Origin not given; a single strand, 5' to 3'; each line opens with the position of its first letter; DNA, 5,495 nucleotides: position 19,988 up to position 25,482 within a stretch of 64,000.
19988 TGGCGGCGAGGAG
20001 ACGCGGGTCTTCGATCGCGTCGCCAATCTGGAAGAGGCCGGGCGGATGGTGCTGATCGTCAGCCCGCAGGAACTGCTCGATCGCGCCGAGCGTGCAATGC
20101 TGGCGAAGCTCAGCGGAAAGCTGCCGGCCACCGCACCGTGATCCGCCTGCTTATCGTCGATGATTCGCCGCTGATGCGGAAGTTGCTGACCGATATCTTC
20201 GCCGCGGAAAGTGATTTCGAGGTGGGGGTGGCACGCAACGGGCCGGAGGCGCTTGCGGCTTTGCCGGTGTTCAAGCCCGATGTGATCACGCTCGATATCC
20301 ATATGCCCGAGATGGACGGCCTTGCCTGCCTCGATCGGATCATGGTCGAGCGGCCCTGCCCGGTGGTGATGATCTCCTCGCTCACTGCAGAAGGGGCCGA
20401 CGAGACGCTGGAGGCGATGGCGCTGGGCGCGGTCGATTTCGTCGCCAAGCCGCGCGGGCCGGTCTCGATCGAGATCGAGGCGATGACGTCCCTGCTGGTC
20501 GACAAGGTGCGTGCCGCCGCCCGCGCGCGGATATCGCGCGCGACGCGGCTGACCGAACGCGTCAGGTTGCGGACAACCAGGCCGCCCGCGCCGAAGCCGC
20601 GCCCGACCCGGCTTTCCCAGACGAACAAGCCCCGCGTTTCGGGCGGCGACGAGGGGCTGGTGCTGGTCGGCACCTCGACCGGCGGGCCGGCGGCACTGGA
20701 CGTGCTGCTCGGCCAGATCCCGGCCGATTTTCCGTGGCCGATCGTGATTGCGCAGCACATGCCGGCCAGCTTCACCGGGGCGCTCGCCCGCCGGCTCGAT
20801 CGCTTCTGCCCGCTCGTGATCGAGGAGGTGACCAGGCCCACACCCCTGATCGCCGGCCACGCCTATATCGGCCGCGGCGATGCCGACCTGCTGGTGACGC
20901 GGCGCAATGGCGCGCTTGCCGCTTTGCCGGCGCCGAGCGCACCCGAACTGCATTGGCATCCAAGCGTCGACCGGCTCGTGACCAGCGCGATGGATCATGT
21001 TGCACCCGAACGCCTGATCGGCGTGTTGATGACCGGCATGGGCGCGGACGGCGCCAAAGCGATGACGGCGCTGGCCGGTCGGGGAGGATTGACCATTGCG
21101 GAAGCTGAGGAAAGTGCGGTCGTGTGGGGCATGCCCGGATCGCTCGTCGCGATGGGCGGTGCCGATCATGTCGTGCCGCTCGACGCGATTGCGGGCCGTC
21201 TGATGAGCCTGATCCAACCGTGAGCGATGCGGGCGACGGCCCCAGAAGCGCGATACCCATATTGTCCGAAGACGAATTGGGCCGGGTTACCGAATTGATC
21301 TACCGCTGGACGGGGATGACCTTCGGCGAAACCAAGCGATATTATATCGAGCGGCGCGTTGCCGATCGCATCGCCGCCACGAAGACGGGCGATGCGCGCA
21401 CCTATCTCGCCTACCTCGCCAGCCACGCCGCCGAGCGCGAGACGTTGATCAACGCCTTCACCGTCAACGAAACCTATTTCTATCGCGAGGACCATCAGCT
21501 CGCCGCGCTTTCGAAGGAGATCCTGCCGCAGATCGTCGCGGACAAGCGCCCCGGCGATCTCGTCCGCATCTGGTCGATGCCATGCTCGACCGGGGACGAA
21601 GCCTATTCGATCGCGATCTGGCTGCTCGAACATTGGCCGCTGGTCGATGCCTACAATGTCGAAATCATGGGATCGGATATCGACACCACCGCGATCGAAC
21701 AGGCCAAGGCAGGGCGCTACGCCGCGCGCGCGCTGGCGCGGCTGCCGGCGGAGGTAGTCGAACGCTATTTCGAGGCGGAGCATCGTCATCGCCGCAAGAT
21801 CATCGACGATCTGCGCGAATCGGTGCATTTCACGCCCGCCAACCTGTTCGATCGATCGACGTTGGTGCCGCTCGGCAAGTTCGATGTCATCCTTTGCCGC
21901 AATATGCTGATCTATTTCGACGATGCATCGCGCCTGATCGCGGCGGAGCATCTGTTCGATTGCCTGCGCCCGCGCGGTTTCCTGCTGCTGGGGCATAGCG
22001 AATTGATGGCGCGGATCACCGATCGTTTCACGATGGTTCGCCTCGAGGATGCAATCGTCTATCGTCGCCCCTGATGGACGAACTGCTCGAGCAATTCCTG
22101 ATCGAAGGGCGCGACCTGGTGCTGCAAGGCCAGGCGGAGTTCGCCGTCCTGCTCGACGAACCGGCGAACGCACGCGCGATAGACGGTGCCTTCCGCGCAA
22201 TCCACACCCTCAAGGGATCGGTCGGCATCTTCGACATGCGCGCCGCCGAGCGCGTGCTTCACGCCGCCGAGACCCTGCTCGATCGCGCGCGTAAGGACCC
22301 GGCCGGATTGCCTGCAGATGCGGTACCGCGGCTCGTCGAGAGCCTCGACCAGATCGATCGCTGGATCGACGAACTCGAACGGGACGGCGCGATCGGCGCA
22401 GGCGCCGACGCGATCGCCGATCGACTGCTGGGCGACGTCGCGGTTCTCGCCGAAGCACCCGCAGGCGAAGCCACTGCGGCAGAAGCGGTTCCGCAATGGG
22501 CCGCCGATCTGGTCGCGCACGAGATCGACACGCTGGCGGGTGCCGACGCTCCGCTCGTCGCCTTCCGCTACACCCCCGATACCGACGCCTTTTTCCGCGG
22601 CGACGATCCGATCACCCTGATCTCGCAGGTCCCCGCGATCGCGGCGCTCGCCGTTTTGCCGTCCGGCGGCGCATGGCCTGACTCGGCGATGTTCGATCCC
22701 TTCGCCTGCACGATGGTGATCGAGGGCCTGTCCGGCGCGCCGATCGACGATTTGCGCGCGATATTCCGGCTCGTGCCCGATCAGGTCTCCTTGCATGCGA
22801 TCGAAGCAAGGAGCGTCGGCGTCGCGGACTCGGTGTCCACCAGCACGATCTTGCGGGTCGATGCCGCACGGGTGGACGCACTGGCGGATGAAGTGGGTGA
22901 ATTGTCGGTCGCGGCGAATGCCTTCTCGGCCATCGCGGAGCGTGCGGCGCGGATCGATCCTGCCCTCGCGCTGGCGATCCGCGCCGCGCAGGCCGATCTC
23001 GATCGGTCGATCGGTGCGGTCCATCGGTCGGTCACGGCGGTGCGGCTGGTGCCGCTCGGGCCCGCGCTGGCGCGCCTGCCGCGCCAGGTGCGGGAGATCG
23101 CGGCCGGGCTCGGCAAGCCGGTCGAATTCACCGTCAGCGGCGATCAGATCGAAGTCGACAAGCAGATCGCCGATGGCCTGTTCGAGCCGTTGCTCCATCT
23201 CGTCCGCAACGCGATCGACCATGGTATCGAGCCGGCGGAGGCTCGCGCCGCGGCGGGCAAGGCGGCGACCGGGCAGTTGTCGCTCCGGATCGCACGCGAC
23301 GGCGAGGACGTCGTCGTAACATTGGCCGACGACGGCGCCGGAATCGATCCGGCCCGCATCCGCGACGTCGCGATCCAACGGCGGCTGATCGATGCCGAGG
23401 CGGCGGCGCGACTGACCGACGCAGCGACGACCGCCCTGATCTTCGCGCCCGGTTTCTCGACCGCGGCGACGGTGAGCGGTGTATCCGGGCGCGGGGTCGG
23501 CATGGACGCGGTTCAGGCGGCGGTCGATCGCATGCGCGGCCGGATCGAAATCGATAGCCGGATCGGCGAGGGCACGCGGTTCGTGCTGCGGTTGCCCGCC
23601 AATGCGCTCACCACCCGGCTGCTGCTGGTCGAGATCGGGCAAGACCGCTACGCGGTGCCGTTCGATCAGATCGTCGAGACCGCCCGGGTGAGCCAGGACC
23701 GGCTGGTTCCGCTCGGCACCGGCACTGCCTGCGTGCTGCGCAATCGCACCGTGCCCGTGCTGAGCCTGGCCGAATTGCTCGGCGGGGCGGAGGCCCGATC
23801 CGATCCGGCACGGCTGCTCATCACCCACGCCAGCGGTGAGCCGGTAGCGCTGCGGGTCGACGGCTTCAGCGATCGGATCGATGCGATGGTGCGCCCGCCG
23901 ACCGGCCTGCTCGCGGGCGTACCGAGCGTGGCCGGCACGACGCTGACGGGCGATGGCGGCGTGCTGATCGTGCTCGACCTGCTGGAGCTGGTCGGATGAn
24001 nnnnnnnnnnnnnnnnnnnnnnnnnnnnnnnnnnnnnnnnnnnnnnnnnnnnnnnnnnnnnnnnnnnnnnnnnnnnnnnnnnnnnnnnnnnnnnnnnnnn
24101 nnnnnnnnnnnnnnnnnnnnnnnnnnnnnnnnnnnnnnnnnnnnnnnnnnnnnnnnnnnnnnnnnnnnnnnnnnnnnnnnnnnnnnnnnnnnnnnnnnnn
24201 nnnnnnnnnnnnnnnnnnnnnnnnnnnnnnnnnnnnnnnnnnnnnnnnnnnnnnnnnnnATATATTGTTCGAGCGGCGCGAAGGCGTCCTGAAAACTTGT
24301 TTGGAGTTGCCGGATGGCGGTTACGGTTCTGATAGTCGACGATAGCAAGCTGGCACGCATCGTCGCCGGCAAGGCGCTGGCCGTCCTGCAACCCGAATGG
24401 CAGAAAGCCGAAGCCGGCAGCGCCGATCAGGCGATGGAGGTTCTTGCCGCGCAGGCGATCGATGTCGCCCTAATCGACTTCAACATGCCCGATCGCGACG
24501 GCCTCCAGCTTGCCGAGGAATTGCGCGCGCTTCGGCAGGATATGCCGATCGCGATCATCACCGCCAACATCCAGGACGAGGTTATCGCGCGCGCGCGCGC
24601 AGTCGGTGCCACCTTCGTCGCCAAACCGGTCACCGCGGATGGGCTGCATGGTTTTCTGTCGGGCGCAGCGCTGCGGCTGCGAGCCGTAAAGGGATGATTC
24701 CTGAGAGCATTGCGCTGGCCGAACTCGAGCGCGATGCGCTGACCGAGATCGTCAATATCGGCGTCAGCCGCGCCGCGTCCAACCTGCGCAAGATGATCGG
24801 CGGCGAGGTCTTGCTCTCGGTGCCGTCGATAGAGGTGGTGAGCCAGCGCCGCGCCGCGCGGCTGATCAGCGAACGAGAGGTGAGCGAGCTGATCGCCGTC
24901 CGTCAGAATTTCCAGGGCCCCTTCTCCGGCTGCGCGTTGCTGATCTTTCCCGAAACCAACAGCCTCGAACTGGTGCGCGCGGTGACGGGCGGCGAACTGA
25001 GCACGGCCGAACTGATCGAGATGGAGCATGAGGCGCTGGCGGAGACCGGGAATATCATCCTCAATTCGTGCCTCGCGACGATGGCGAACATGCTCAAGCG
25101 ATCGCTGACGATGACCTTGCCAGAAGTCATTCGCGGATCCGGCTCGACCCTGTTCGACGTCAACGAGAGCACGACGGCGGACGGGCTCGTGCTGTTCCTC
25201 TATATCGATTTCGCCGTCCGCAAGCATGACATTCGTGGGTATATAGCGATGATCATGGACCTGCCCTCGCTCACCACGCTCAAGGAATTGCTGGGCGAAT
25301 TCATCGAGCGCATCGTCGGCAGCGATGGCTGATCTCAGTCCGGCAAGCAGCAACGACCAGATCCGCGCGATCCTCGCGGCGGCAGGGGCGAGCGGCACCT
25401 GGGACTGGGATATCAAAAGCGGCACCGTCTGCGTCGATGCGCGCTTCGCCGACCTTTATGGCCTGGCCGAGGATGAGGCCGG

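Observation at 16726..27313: Nine-gene translationally coupled chemosensory operon: soluble MCP, triple CheW, CheB, CheR, CheA, STAS-like ORF, CheY, CheC and a PAS hybrid kinase — likely an alternative-cellular-function pathway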

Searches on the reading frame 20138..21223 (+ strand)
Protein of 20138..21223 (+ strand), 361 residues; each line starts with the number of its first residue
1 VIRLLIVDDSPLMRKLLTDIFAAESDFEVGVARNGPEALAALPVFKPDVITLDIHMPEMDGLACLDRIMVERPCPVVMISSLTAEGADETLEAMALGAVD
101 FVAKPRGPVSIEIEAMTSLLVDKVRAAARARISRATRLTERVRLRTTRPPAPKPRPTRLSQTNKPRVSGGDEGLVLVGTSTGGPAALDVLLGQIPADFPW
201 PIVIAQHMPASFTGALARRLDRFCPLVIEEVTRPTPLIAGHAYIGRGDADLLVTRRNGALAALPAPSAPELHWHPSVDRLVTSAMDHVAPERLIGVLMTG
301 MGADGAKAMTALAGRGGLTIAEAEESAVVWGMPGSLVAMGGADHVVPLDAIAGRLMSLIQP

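Call 5: search_protein_families(library=pfam, proteins=[window:20138-21223:+], max_evalue=0.01)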
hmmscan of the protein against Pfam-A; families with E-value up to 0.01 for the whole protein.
window:20138-21223:+ (361 aa): 2 families
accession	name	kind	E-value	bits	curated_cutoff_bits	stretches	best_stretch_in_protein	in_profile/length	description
PF01339.22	CheB_methylest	-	4.9e-53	179.9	24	1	175-355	1-174/174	CheB methylesterase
PF00072.30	Response_reg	-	1e-23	84.1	30.2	1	5-108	2-103/111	Response regulator receiver domain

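Call 9: search_protein_families(library=ncbifam, proteins=[window:20138-21223:+], max_evalue=0.01)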
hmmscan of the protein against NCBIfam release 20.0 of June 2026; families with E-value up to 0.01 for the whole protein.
window:20138-21223:+ (361 aa): 91 families (the best 25 are shown)
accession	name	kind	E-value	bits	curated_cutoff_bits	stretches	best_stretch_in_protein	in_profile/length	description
NF001965.0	PRK00742.1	subfamily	3.5e-106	355.4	293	1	2-359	4-353/357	chemotaxis-specific protein-glutamate methyltransferase CheB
NF009206.0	PRK12555.1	subfamily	4.8e-95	318.4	342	1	2-360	1-337/340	chemotaxis-specific protein-glutamate methyltransferase CheB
TIGR02875.1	spore_0_A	equivalog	4.1e-18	65.6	200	1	2-107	3-110/262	sporulation transcription factor Spo0A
NF008469.0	PRK11361.1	equivalog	1.7e-16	60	714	1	3-106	6-107/461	acetoacetate metabolism transcriptional regulator AtoC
NF007135.0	PRK09581.1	equivalog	2.3e-15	56.4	474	1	2-111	3-112/457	PleD family two-component system response regulator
NF045944.1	ResRegRpaBCyano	equivalog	2.6e-15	56.5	330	1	5-125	1-116/229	response regulator transcription factor RpaB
NF041367.1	CheY_Halo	equivalog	2.8e-14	53.5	200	1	5-106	2-101/114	chemotaxis protein CheY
NF045505.1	RR_RssB_Pseudo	equivalog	3.9e-14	52.5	700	1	2-111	6-113/394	two-component system response regulator RssB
NF007969.0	PRK10693.1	equivalog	4e-14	52.4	329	1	3-105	9-109/337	two-component system response regulator RssB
NF007935.0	PRK10651.1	equivalog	2.8e-13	49.6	250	1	3-109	8-114/216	two-component system response regulator NarL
NF006900.1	PRK09390.1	equivalog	7.7e-13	48.4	255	1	5-131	8-131/203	response regulator FixJ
NF040689.1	MtrAB_MtrA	equivalog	8.8e-13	48.1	300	1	4-108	1-102/219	MtrAB system response regulator MtrA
NF052596.1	RR_EAL_PvrR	equivalog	1.9e-12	46.5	580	1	2-122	4-126/398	response regulator cyclic di-GMP phosphodiesterase PvrR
NF051870.1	NAssimRespRegNtrX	equivalog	4.9e-12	45.5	600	1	3-105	3-105/452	nitrogen assimilation response regulator NtrX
NF008677.0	PRK11697.1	equivalog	7.7e-12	45.1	246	1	1-107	1-104/238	two-component system response regulator BtsR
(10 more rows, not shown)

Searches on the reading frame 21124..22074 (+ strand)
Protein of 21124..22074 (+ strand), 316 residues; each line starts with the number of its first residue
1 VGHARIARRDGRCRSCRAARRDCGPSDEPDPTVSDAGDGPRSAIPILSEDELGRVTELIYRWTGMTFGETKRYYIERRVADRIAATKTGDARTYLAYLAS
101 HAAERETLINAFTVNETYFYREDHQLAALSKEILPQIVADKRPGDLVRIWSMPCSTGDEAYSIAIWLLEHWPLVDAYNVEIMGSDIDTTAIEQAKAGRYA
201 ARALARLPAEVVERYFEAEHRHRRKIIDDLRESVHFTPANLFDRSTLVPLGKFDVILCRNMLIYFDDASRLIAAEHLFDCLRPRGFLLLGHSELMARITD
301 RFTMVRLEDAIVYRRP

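Call 5: search_protein_families(library=pfam, proteins=[window:21124-22074:+], max_evalue=0.01)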
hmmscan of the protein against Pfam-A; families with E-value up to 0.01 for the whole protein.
window:21124-22074:+ (316 aa): 7 families
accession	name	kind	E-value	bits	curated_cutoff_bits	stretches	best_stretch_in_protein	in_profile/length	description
PF01739.24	CheR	-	5.5e-54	183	27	1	115-308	1-192/195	CheR methyltransferase, SAM binding domain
PF03705.20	CheR_N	-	2e-10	40.6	27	1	51-101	2-52/53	CheR methyltransferase, all-alpha domain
PF08242.18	Methyltransf_12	-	5e-05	24.4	30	1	225-287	64-98/98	Methyltransferase domain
PF13489.12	Methyltransf_23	-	6e-05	23.3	27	1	208-289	46-116/164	Methyltransferase domain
PF13649.12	Methyltransf_25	-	0.00054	21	27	0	233-285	47-97/97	Methyltransferase domain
PF13847.12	Methyltransf_31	-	0.0065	16.6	27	0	233-304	55-128/145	Methyltransferase domain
PF08241.18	Methyltransf_11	-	0.009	17.1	21.2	0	248-288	56-94/95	Methyltransferase domain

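Call 9: search_protein_families(library=ncbifam, proteins=[window:21220-22074:+], max_evalue=0.01)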
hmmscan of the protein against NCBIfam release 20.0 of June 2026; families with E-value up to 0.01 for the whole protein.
window:21220-22074:+ (284 aa): 1 family
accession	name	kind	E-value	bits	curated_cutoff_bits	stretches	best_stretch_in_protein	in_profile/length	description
NF007902.0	PRK10611.1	equivalog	4.8e-44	150.7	435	1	15-272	22-275/287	protein-glutamate O-methyltransferase CheR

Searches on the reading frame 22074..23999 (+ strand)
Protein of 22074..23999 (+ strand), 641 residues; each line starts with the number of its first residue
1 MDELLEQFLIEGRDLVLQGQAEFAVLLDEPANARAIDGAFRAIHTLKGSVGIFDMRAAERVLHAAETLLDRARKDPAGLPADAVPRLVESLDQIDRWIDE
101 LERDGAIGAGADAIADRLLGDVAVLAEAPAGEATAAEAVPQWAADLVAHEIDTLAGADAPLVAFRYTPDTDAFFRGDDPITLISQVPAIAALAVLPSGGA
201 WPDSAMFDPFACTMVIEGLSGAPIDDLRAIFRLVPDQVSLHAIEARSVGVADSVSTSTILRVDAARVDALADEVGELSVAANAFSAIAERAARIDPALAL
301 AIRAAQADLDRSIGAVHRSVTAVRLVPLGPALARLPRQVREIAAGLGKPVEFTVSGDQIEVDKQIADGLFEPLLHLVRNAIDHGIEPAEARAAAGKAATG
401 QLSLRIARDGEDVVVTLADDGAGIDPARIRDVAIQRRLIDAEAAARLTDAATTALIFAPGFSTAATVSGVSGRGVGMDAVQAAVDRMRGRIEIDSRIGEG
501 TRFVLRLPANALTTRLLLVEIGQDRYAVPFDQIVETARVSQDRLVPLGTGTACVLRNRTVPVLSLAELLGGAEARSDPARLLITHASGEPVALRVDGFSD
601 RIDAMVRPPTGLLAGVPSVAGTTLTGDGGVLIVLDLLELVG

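Call 5: search_protein_families(library=pfam, proteins=[window:22074-23999:+], max_evalue=0.01)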
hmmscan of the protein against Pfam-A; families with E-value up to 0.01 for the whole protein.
window:22074-23999:+ (641 aa): 4 families
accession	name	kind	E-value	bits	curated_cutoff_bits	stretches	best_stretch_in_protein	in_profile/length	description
PF01584.24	CheW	-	8.2e-19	68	23.5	1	516-639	2-133/138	CheW-like domain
PF02518.31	HATPase_c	-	2.2e-18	67.1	26.4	1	368-509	5-109/111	Histidine kinase-, DNA gyrase B-, and HSP90-like ATPase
PF01627.28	Hpt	-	2.8e-10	40.7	24.6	1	3-97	1-84/84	Hpt domain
PF02895.20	H-kinase_dim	-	3.4e-07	31.1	23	1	258-322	2-67/68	Signal transducing histidine kinase, homodimeric domain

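Call 9: search_protein_families(library=ncbifam, proteins=[window:22074-23999:+], max_evalue=0.01)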
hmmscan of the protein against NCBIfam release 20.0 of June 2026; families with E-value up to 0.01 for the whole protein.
window:22074-23999:+ (641 aa): 23 families
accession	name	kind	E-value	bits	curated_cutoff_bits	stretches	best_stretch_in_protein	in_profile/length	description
NF041336.1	CheA_Halo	equivalog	6.6e-98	329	950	2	250-636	284-663/666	chemotaxis protein CheA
NF007835.0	PRK10547.1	equivalog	8.3e-72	242.8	793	2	250-639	270-656/670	chemotaxis protein CheA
NF010411.0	PRK13837.1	equivalog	2.5e-08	32.4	647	1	451-510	622-676/828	two-component system VirA-like sensor kinase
NF008298.1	PRK11086.1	subfamily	5.9e-07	28.3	520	1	451-510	472-526/529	DcuS/MalK family sensor histidine kinase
NF008468.0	PRK11360.1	equivalog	9.7e-07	27.5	646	1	454-511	558-610/616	two-component system sensor histidine kinase AtoS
NF007688.0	PRK10364.1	equivalog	4.5e-06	25.7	479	1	455-511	402-453/460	two-component system sensor histidine kinase ZraS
NF047874.1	MASE3_PAS_HK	subfamily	4.8e-06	25.6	560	1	471-513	587-629/655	MASE3 domain-containing sensor histidine kinase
NF046044.1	PnpS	equivalog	6.7e-06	25.4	400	1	471-508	353-390/390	two-component system histidine kinase PnpS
NF038348.1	T2SS_HK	subfamily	6.7e-06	24.8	450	1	454-509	521-573/574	histidine kinase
TIGR02966.1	phoR_proteo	equivalog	1.2e-05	24.5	334.2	0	471-506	297-332/333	phosphate regulon sensor histidine kinase PhoR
NF011874.0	PRK15347.1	equivalog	1.5e-05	23.3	852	1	456-514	564-619/921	two component system sensor kinase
TIGR02916.1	PEP_his_kin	equivalog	2e-05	23.4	300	1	469-508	641-679/679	XrtA/PEP-CTERM system histidine kinase PrsK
NF041947.1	LuxQ_Vibrio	equivalog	7.3e-05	20.8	1200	1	456-513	642-700/843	quorum-sensing autoinducer 2 sensor kinase/phosphatase LuxQ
NF008543.0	PRK11466.1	equivalog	0.00047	18.1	982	0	438-510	594-663/914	TMAO reductase system sensor histidine kinase/response regulator TorS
TIGR02956.1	TMAO_torS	equivalog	0.00054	18.2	676.5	0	454-509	628-682/967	TMAO reductase system sensor histidine kinase/response regulator TorS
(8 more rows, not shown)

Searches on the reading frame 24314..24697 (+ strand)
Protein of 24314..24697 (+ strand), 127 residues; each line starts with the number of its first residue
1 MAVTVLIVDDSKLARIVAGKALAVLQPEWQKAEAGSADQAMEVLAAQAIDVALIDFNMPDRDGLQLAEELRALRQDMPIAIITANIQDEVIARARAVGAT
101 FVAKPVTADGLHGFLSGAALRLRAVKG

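Call 5: search_protein_families(library=pfam, proteins=[window:24314-24697:+], max_evalue=0.01)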
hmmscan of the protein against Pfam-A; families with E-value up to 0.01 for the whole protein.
window:24314-24697:+ (127 aa): 1 family
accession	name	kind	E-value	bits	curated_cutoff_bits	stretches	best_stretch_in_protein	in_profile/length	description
PF00072.30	Response_reg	-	3.2e-21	76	30.2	1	5-112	1-107/111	Response regulator receiver domain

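Call 9: search_protein_families(library=ncbifam, proteins=[window:24314-24697:+], max_evalue=0.01)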
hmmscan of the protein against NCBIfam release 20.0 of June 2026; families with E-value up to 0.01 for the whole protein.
window:24314-24697:+ (127 aa): 97 families (the best 25 are shown)
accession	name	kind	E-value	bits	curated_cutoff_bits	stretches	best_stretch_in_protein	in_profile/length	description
TIGR02956.1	TMAO_torS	equivalog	1.3e-17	63.2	676.5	1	3-115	702-816/967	TMAO reductase system sensor histidine kinase/response regulator TorS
NF008099.0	PRK10841.1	equivalog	8e-16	57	920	1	3-123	825-944/949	two-component system sensor histidine kinase RcsC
NF011874.0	PRK15347.1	equivalog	2.2e-12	45.9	852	1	4-119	692-810/921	two component system sensor kinase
TIGR01818.1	ntrC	equivalog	8e-12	44.7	558.6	1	5-109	1-104/463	nitrogen regulation protein NR(I)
NF008469.0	PRK11361.1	equivalog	1.2e-11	44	714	1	3-126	5-126/461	acetoacetate metabolism transcriptional regulator AtoC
NF007901.0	PRK10610.1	equivalog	4.2e-11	43.1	189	1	4-112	7-117/129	chemotaxis response regulator CheY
NF011695.0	PRK15115.1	equivalog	6.5e-11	41.6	763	1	4-116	8-119/445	two-component system response regulator GlrR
NF047654.1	DiguCycDgcRLepto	equivalog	1.5e-10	40.5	500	1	4-109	4-110/295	diguanylate cyclase DgcR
NF007420.1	PRK09959.1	equivalog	4e-10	37.9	1995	1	3-116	959-1071/1197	acid-sensing system histidine kinase EvgS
NF008034.0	PRK10766.1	equivalog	5.2e-10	39.2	275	1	1-105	1-103/231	two-component system response regulator TorR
NF001965.0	PRK00742.1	subfamily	5.4e-10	39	293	1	1-106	2-109/357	chemotaxis-specific protein-glutamate methyltransferase CheB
NF007969.0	PRK10693.1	equivalog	6e-10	38.6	329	1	4-106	9-110/337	two-component system response regulator RssB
NF009206.0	PRK12555.1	subfamily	6.5e-10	38.5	342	1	4-108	2-108/340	chemotaxis-specific protein-glutamate methyltransferase CheB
NF007928.2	PRK10643.1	equivalog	1.4e-09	37.9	330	1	5-112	3-109/216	two-component system response regulator PmrA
TIGR02154.1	PhoB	equivalog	1.7e-09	37.4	296.2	1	1-111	1-112/226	phosphate regulon transcriptional regulator PhoB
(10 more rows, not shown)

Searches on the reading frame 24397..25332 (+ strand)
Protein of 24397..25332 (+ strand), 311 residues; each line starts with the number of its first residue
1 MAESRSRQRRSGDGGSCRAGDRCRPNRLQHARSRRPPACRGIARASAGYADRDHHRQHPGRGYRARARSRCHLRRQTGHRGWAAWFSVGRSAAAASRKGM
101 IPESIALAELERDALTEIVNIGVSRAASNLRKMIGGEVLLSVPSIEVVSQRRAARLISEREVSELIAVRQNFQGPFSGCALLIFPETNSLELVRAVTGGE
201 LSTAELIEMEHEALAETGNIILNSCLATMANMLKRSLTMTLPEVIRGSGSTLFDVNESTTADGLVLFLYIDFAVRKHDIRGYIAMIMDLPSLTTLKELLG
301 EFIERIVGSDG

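Call 5: search_protein_families(library=pfam, proteins=[window:24397-25332:+], max_evalue=0.01)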
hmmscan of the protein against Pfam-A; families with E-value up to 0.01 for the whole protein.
window:24397-25332:+ (311 aa): 2 families
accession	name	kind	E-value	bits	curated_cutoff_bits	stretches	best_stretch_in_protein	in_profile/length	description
PF13690.11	CheX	-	1.8e-10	41.2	27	1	168-252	3-80/94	Chemotaxis phosphatase CheX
PF04509.17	CheC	-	2.4e-08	34.2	22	1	111-146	2-37/38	CheC-like family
